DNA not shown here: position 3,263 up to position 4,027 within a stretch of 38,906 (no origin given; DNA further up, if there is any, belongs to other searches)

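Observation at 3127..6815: Four-gene operon linking a T9SS metalloprotease to a small secreted protein, a signal-less SipW/Sec11-like peptidase and a PqqD-like recognition protein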

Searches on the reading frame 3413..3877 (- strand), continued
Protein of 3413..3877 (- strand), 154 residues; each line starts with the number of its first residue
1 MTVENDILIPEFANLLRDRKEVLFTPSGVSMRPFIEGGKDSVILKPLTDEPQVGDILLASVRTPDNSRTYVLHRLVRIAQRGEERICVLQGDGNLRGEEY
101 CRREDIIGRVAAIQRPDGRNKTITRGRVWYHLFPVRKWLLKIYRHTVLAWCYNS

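Call 28: search_protein_families(library=ncbifam, proteins=[L081:10664-11539:+, L086:10670-11548:+, L086:8766-9896:-, L073:10702-11598:+, L081:10422-10691:+, L081:9989-10420:+], max_evalue=0.1)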
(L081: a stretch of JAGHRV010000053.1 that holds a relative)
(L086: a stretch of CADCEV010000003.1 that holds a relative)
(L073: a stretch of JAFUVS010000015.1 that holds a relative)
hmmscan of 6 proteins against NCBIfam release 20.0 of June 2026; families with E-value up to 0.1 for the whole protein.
L081:10664-11539:+ (291 aa): 15 families
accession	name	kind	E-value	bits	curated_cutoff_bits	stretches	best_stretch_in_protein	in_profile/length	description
TIGR04249.1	SCM_chp_ScmC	equivalog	2.2e-06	27.3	125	1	128-235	117-229/292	SynChlorMet cassette protein ScmC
NF006821.0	PRK09344.1-3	subfamily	4.1e-05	22.4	369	1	125-184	191-261/525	phosphoenolpyruvate carboxykinase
NF006820.0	PRK09344.1-2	subfamily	0.00014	20.6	636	1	126-164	204-243/529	phosphoenolpyruvate carboxykinase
NF006823.0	PRK09344.1-5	equivalog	0.0003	19.5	815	1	123-164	188-230/513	phosphoenolpyruvate carboxykinase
NF006822.0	PRK09344.1-4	equivalog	0.0019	16.8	806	1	128-164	209-246/537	phosphoenolpyruvate carboxykinase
TIGR00224.1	pckA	equivalog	0.0071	15.2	590.05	1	127-164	208-246/532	phosphoenolpyruvate carboxykinase (ATP)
NF007739.0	PRK10419.1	subfamily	0.0074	15.9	354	1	133-167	25-58/268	nickel ABC transporter ATP-binding protein NikE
TIGR04352.1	HprK_rel_A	equivalog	0.0084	15.2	200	1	126-163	87-124/280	HprK-related kinase A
TIGR02769.1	nickel_nikE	equivalog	0.009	15.5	332.55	1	133-168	24-58/265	nickel import ATP-binding protein NikE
NF010059.0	PRK13536.1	equivalog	0.017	13.9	549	1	115-168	41-90/342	nodulation factor ABC transporter ATP-binding protein NodI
NF006819.0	PRK09344.1-1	subfamily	0.018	13.9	745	1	130-164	221-256/538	phosphoenolpyruvate carboxykinase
TIGR03796.1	NHLM_micro_ABC1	equivalog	0.035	12.3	853.3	1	124-166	483-524/710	NHLP family bacteriocin export ABC transporter peptidase/permease/ATPase subunit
NF040933.2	ABC_arch_GlcV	equivalog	0.044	12.6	450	1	139-166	24-51/357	glucose ABC transporter ATP-binding protein GlcV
TIGR01288.1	nodI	equivalog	0.066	12.2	424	1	131-169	15-52/303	nodulation factor ABC transporter ATP-binding protein NodI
TIGR01186.1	proV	subfamily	0.092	11.8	326.6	0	139-166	11-38/363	betaine/proline/choline family ABC transporter ATP-binding protein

L086:10670-11548:+ (292 aa): 12 families
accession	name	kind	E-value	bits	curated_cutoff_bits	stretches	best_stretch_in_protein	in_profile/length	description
TIGR04249.1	SCM_chp_ScmC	equivalog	1.7e-09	37.4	125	1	135-274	125-265/292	SynChlorMet cassette protein ScmC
TIGR04352.1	HprK_rel_A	equivalog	8.4e-06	25.1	200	1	126-188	87-147/280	HprK-related kinase A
NF006821.0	PRK09344.1-3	subfamily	2.5e-05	23.1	369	1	121-185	200-262/525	phosphoenolpyruvate carboxykinase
NF011516.0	PRK14955.1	equivalog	0.00072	18.4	560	1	143-185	34-76/397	DNA polymerase III subunits gamma and tau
NF011515.0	PRK14954.1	equivalog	0.0013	17.5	1117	1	140-181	31-72/620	DNA polymerase III subunits gamma and tau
NF006820.0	PRK09344.1-2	subfamily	0.002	16.8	636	1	132-181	210-255/529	phosphoenolpyruvate carboxykinase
NF004962.0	PRK06305.1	equivalog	0.0037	16.5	559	1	140-184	32-76/465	DNA polymerase III subunits gamma and tau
TIGR04355.1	HprK_rel_B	hypoth_equivalog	0.0083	15.3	200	1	136-168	145-177/351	HprK-related kinase B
TIGR02397.1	dnaX_nterm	equivalog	0.016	14.5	250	1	143-167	32-56/355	DNA polymerase III subunit gamma/tau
TIGR00679.1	hpr-ser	equivalog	0.018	14.3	240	1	135-164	131-160/300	HPr(Ser) kinase/phosphatase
NF006823.0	PRK09344.1-5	equivalog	0.035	12.7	815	1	133-180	198-241/513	phosphoenolpyruvate carboxykinase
TIGR00224.1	pckA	equivalog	0.076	11.9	590.05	0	122-181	205-258/532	phosphoenolpyruvate carboxykinase (ATP)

L086:8766-9896:- (376 aa): 0 families

L073:10702-11598:+ (298 aa): 8 families
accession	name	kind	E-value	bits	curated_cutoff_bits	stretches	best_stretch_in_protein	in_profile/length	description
TIGR04249.1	SCM_chp_ScmC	equivalog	3e-05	23.5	125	1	124-175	111-168/292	SynChlorMet cassette protein ScmC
TIGR04352.1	HprK_rel_A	equivalog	0.0016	17.6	200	1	108-165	63-125/280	HprK-related kinase A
NF006821.0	PRK09344.1-3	subfamily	0.0021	16.7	369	1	129-185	194-261/525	phosphoenolpyruvate carboxykinase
TIGR00679.1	hpr-ser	equivalog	0.015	14.5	240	1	62-165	60-160/300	HPr(Ser) kinase/phosphatase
NF006820.0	PRK09344.1-2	subfamily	0.046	12.3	636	1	127-164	204-242/529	phosphoenolpyruvate carboxykinase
NF011516.0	PRK14955.1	equivalog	0.067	12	560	0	144-182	34-72/397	DNA polymerase III subunits gamma and tau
TIGR04355.1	HprK_rel_B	hypoth_equivalog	0.074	12.2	200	1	135-167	143-175/351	HprK-related kinase B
NF006823.0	PRK09344.1-5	equivalog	0.081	11.5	815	0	128-165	192-230/513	phosphoenolpyruvate carboxykinase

L081:10422-10691:+ (89 aa): 1 family
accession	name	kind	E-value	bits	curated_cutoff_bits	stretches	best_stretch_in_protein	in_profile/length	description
NF033530.1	lasso_PqqD_Strm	exception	7.9e-05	22.8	70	1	33-87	25-77/78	lasso peptide biosynthesis PqqD family chaperone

L081:9989-10420:+ (143 aa): 3 families
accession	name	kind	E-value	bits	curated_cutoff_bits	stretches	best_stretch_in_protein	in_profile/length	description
TIGR02228.1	sigpep_I_arch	equivalog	1.7e-06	28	51.85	1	28-109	36-124/158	signal peptidase I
TIGR02227.1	sigpep_I_bact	equivalog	3.9e-05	23.6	47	1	29-102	26-103/162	signal peptidase I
TIGR02754.1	sod_Ni_protease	equivalog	0.024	15.1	63.25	1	29-85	4-65/90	nickel-type superoxide dismutase maturation protease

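Call 29: predict_structure(alignment_id=A1)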
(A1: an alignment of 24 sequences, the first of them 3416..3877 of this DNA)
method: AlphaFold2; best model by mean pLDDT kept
length: 154 residues; sequences in the alignment: 24
mean_pLDDT: 77.7   pTM: 0.66
mean pLDDT of the five models: 77.7, 77.2, 73.8, 73.2, 70.4
residues with pLDDT >= 90: 2; 70-90: 117; 50-70: 33; < 50: 2
segments of 3 or more residues with pLDDT < 50: none
pLDDT, mean of each block of 10 residues (from residue 1): 66 85 75 71 87 86 77 85 83 64 87 86 67 71 80 72
secondary structure, 60 per line:
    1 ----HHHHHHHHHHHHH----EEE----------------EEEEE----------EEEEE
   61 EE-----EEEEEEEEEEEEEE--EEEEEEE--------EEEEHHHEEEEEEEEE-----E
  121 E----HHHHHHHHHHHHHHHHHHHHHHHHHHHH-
elements in order: H5-17 E22-24 E41-45 E56-62 E68-81 E84-90 E99-102 E106-114 H126-153

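Call 30: search_protein_representatives(alignment_id=A1)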
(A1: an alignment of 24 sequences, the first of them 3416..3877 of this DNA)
Query: 24 sequences, 154 profile positions. Proteins with E-value up to 0.001 (for the whole library): 3571; up to 1e-10: 726; up to 1e-30: 22. The best 150 are listed.
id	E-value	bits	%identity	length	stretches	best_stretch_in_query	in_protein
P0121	2.5e-49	183.3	-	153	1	2-152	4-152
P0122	6.4e-49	181.9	-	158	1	2-146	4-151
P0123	7.6e-47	175.2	-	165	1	1-112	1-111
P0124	1.3e-46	174.5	-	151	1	3-152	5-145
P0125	4.8e-45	169.4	-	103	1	1-102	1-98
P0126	1.2e-40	155.1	-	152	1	3-147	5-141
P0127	5.0e-40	153.1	-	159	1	2-148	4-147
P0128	7.4e-40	152.5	-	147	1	1-149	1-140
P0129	4.8e-39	149.9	-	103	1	56-153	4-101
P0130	1.1e-38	148.7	-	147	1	1-146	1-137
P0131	3.4e-38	147.1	-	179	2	3-79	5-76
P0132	7.7e-37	142.7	-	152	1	2-143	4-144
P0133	2.8e-36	140.9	-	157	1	3-145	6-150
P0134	1.5e-34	135.3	-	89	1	1-86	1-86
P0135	8.7e-34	132.8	-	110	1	31-146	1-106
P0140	1.9e-31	125.2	-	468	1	3-147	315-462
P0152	3.5e-28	114.6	-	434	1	3-146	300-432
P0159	2.2e-27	112.0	-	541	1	3-150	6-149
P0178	6.2e-25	104.1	-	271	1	2-146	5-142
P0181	1.4e-24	102.9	-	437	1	4-148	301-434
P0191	6.7e-24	100.7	-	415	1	3-149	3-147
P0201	4.0e-23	98.2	-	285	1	5-150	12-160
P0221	5.1e-22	94.6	-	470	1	3-152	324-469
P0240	4.5e-21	91.5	-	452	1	1-144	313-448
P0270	5.2e-20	88.1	-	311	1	3-151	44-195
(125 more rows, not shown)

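Call 31: search_protein_families(library=pfam, proteins=[P0140, P0152, P0181, P0221, P0240, P0159, P0191, P0178, P0201, P0270], max_evalue=0.01)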
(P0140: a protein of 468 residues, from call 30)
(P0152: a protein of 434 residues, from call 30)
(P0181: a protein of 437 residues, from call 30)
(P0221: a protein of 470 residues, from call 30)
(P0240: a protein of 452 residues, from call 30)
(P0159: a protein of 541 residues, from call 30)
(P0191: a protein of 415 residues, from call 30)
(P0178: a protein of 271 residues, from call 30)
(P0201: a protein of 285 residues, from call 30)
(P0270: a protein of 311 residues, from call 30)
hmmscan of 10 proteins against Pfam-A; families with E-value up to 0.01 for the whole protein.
P0140 (468 aa): 1 family
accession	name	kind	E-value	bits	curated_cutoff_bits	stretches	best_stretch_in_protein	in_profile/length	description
PF00717.28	Peptidase_S24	-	2.6e-05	24.3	23.3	0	329-382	31-82/116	Peptidase S24-like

P0152 (434 aa): 2 families
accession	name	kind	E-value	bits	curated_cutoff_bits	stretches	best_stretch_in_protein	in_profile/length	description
PF00717.28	Peptidase_S24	-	1.7e-08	34.6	23.3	1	313-397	30-115/116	Peptidase S24-like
PF01293.25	PEPCK_ATP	-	0.0014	17.8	26.5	1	122-186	178-239/465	Phosphoenolpyruvate carboxykinase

P0181 (437 aa): 1 family
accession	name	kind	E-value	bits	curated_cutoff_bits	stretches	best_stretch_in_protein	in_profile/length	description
PF00717.28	Peptidase_S24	-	3.5e-07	30.4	23.3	1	314-389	31-104/116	Peptidase S24-like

P0221 (470 aa): 2 families
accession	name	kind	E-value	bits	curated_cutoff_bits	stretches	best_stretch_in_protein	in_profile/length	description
PF00717.28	Peptidase_S24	-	0.00017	21.7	23.3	1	338-403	31-93/116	Peptidase S24-like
PF01293.25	PEPCK_ATP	-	0.0043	16.3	26.5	1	144-202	183-238/465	Phosphoenolpyruvate carboxykinase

P0240 (452 aa): 2 families
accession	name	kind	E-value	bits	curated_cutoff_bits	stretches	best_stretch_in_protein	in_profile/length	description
PF00717.28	Peptidase_S24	-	1.6e-06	28.3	23.3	1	328-395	30-94/116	Peptidase S24-like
PF01293.25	PEPCK_ATP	-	0.0032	16.7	26.5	1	132-172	185-227/465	Phosphoenolpyruvate carboxykinase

P0159 (541 aa): 5 families
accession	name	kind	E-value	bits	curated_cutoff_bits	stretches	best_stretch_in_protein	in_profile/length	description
PF00877.26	NLPC_P60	-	1e-20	74.1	23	1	397-503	1-89/105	NlpC/P60 family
PF18348.7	SH3_16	-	1.2e-11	44.7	25.8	1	258-294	8-45/49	Bacterial dipeptidyl-peptidase Sh3 domain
PF08239.17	SH3_3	-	1e-08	35.7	27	1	258-298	12-53/54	Bacterial SH3 domain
PF00717.28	Peptidase_S24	-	0.00029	21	23.3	1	20-85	31-93/116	Peptidase S24-like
PF23795.1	SH3_YKFC_2nd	-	0.0044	17.2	27.4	0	317-373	1-57/57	YKFC SH3b2 domain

P0191 (415 aa): 1 family
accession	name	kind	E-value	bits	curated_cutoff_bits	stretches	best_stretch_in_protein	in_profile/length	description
PF02517.21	Rce1-like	-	1.1e-19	71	22.4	1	256-345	7-92/93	Type II CAAX prenyl endopeptidase Rce1-like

P0178 (271 aa): 0 families

P0201 (285 aa): 2 families
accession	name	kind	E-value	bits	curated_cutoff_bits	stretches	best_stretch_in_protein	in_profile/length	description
PF05402.18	PqqD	-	3.8e-14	53.2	23.4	1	220-284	9-67/67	Coenzyme PQQ synthesis protein D (PqqD)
PF00717.28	Peptidase_S24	-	1.6e-05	25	23.3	1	20-103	26-102/116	Peptidase S24-like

P0270 (311 aa): 1 family
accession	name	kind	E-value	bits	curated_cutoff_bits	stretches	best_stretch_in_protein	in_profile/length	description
PF05402.18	PqqD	-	4.9e-10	40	23.4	1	246-308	9-66/67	Coenzyme PQQ synthesis protein D (PqqD)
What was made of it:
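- Closest known: ER/archaeal-type. Different: It is fused to cytoplasmic kinase and RRE domains in relatives (call 31).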

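Call 34: fold_search(model_id=the predicted structure, library=pdb)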
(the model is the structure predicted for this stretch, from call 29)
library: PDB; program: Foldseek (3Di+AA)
matches with E <= 10: 955; with E <= 0.001: 0
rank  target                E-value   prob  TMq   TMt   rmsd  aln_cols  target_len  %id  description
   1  7p2p_A                3.0e-03  1.00  0.48  0.50   5.8       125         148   18  Human Signal Peptidase Complex Paralog A (SPC-A) (released 2021-10-06)
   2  7p2q_A                3.8e-03  1.00  0.48  0.49   5.4       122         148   16  Human Signal Peptidase Complex Paralog C (SPC-C) (released 2021-10-06)
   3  4qqg_D                7.9e-03  1.00  0.33  0.67   5.0        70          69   23  Crystal structure of an N-terminal HTATIP fragment (released 2014-07-09)
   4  4qqg_G                8.4e-03  1.00  0.34  0.67   1.9        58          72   21  Crystal structure of an N-terminal HTATIP fragment (released 2014-07-09)
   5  4qqg_A                8.9e-03  1.00  0.33  0.67   2.0        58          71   21  Crystal structure of an N-terminal HTATIP fragment (released 2014-07-09)
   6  4n31_A                9.9e-03  1.00  0.45  0.48   6.2       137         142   13  Structure and activity of Streptococcus pyogenes SipA: a signal peptidase homologue essential for pilus polymerisation (released 2014-08-20)
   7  4qqg_E                1.1e-02  1.00  0.34  0.67   1.9        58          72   21  Crystal structure of an N-terminal HTATIP fragment (released 2014-07-09)
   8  4qqg_C                1.1e-02  1.00  0.32  0.64   5.0        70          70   23  Crystal structure of an N-terminal HTATIP fragment (released 2014-07-09)
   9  6a2q                  1.4e-02  0.99  0.36  0.51   5.8       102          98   17  Mycobacterium tuberculosis LexA C-domain I (released 2019-01-23)
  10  6a2r_A                2.0e-02  0.99  0.36  0.51   5.9       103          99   17  Mycobacterium tuberculosis LexA C-domain II (released 2019-01-23)
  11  6a2s_A                2.7e-02  0.99  0.37  0.52   5.2       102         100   16  Mycobacterium tuberculosis LexA C-domain S160A (released 2019-01-23)
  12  3met_B                3.6e-02  0.98  0.36  0.32  12.9       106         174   15  Crystal structure of SGF29 in complex with H3K4me2 (released 2010-04-28)
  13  3mev_B                4.1e-02  0.98  0.36  0.32  13.4       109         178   15  Crystal structure of SGF29 in complex with R2AK4me3 (released 2010-04-28)
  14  2eko_MODEL_1_A        4.6e-02  1.00  0.35  0.58   5.4        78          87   22  Solution structure of RUH-073, a Pseudo Chromo Domain from Human cDNA (released 2007-09-25)
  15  8gmt_A                4.8e-02  0.99  0.40  0.58   4.2        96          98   18  Structure of UmuD in complex with RecA filament (released 2022-12-21)
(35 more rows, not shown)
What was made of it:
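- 3413..3877 (-): 154-aa cytoplasmic S24/S26-like Ser/His peptidase (Ser30, His73, GDGN 91-94) with a basic amphipathic C-terminal helix; the proposed leader peptidase. AF2 pLDDT 77.7 with top Foldseek hits SEC11A/C, SipA, LexA and UmuD (calls 29, 34).
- On S24/S26 (LexA / signal peptidase) serine peptidases: Foldseek top hits are SEC11A/C, SipA, LexA and UmuD, but the scores are weak (E 3e-3, TM 0.48) (calls 29, 34).
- The Foldseek top hits are SEC11A/C (call 34). The S24 family includes self-cleaving regulators, and LexA and UmuD appear among the fold hits (call 34).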

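Call 39: find_encoding_contigs(protein=P0152, flank=8000, max_places=3)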
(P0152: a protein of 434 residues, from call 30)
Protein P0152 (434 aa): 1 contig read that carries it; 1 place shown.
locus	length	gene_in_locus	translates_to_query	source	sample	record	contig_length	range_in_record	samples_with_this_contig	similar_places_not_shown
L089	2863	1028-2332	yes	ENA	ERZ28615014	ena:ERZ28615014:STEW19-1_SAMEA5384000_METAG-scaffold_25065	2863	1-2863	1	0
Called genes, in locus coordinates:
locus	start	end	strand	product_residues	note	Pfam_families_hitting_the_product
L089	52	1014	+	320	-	PF00078:RVT_1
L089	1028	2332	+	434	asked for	PF27840:ScmC, PF00717:Peptidase_S24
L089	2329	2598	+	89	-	PF05402:PqqD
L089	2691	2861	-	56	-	?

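Call 43: find_homologous_proteins(query=A2, max_evalue=0.00001)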
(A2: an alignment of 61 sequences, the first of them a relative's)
Query A2 (61 sequences) (147 aa, profile of the alignment): 3281 proteins with E <= 0.00001 among 6318 candidates; the best 120 are listed.
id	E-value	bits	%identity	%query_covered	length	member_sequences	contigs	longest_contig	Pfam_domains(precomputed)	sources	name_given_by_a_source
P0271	9.6e-57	209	43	93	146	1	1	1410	PF00717.29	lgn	-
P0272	6.3e-56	206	44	95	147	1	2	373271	PF00717.29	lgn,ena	-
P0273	8.8e-56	205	45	93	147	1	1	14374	PF00717.29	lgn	-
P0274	2.0e-55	204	44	93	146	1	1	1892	PF00717.29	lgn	-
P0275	3.0e-55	204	43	93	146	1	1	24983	-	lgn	-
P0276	3.2e-55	204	44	93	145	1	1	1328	PF00717.29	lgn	-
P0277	3.6e-55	203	42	95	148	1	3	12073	PF00717.29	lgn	-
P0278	4.5e-55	203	42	93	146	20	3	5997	PF00717.29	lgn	-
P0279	5.4e-55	203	39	93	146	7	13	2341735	PF00717.29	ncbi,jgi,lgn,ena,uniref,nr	ncbi:MAG: S24/S26 family peptidase [Proteiniphilum sp.]|jgi:SOS-response transcriptional repressor L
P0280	9.6e-55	202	40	93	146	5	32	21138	PF00717.29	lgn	-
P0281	1.4e-54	201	47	94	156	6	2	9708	PF00717.29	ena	-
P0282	1.6e-54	201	42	93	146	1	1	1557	PF00717.29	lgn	-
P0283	2.2e-54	201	41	94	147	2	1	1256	PF00717.29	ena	-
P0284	2.8e-54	200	42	95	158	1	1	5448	PF00717.29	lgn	-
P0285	3.3e-54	200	41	93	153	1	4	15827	PF00717.29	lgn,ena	-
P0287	7.2e-54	199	41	93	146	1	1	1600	PF00717.29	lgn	-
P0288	7.5e-54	199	39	93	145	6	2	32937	PF00717.29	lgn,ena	-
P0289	7.7e-54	199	44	94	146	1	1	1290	PF00717.29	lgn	-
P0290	8.1e-54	199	40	93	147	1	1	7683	PF00717.29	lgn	-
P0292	1.4e-53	198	46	93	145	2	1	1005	PF00717.29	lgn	-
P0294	1.5e-53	198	39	95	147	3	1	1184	PF00717.29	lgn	-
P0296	1.8e-53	198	43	93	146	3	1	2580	PF00717.29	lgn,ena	-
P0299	1.9e-53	198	47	93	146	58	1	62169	PF00717.29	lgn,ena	-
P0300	2.1e-53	198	43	93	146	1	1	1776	PF00717.29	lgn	-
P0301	2.6e-53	197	45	93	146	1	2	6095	PF00717.29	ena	-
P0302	2.6e-53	197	40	92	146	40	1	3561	PF00717.29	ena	-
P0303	3.2e-53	197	45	93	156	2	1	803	PF00717.29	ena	-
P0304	3.2e-53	197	43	95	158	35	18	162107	PF00717.29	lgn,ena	-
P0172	3.4e-53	197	37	93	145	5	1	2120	PF00717.29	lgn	-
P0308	3.5e-53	197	47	93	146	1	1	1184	PF00717.29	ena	-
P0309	3.6e-53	197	49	93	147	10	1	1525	PF00717.29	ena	-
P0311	3.9e-53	197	46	93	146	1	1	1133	PF00717.29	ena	-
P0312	4.7e-53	197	39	95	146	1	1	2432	PF00717.29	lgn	-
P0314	5.2e-53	196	42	93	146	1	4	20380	PF00717.29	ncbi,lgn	-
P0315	5.3e-53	196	45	93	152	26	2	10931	PF00717.29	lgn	-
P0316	5.5e-53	196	47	93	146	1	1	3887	PF00717.29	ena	-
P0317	5.8e-53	196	42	95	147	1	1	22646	PF00717.29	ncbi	-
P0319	6.3e-53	196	46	93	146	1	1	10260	PF00717.29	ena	-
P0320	6.4e-53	196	38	93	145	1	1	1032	PF00717.29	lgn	-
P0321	6.5e-53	196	42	93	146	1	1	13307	PF00717.29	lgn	-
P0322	6.6e-53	196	43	94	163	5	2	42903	PF00717.29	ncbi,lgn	-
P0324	6.8e-53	196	47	93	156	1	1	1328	PF00717.29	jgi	jgi:SOS-response transcriptional repressor LexA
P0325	6.9e-53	196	45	93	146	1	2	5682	PF00717.29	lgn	-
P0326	6.9e-53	196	41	93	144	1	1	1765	PF00717.29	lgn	-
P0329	8.3e-53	196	43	93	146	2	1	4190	PF00717.29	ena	-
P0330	8.3e-53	196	45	93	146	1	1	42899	PF00717.29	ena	-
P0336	9.9e-53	195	46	93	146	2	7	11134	PF00717.29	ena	-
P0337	1.1e-52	195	46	93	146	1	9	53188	PF00717.29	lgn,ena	-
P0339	1.5e-52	195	39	93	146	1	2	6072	PF00717.29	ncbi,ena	-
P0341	1.5e-52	195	45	93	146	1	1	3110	PF00717.29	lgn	-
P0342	1.6e-52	195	47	93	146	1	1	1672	PF00717.29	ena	-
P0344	1.7e-52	195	46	93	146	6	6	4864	PF00717.29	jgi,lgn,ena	jgi:SOS-response transcriptional repressor LexA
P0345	1.7e-52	195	42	97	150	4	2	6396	PF00717.29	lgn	-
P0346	1.8e-52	195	47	93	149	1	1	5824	PF00717.29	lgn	-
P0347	1.8e-52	195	39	93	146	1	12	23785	PF00717.29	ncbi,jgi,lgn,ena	jgi:SOS-response transcriptional repressor LexA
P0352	2.1e-52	194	46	93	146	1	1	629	PF00717.29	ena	-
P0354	2.1e-52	194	44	97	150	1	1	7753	PF00717.29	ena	-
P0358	2.7e-52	194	41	95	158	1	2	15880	PF00717.29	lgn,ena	-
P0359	3.1e-52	194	47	93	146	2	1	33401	PF00717.29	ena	-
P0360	3.2e-52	194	46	93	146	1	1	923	PF00717.29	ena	-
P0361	3.2e-52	194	39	93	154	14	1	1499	PF00717.29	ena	-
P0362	3.7e-52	194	40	93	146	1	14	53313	PF00717.29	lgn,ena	-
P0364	3.9e-52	194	46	93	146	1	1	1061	PF00717.29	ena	-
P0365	3.9e-52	194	47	93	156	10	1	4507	PF00717.29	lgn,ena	-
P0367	5.2e-52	193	40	93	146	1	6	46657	PF00717.29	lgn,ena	-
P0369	5.8e-52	193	44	93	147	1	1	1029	PF00717.29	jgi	jgi:SOS-response transcriptional repressor LexA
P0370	6.6e-52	193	46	94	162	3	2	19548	PF00717.29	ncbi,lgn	-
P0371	6.7e-52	193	45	93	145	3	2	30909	PF00717.29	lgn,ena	-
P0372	9.1e-52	192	44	94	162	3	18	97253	PF00717.29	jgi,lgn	jgi:hypothetical protein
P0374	1.0e-51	192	41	93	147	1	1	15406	PF00717.29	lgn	-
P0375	1.1e-51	192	40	93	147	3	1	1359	PF00717.29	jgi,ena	-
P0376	1.1e-51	192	41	97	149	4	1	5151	PF00717.29,PF10502.15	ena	-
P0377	1.2e-51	192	40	96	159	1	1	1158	PF00717.29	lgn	-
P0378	1.3e-51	192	41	97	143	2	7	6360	PF00717.29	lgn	-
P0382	1.6e-51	192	40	93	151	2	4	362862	-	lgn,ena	-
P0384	1.7e-51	191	43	98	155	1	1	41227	PF00717.29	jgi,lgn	jgi:hypothetical protein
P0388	2.6e-51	191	40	97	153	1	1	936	PF00717.29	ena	-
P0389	2.7e-51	191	41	95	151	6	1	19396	PF00717.29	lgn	-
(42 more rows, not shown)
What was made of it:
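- On S24/S26 (LexA / signal peptidase) serine peptidases: Relatives of the same family do pass PF00717 (for example 34.6 against 23.3 bits, call 31; precomputed PF00717 on most hits in call 43).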
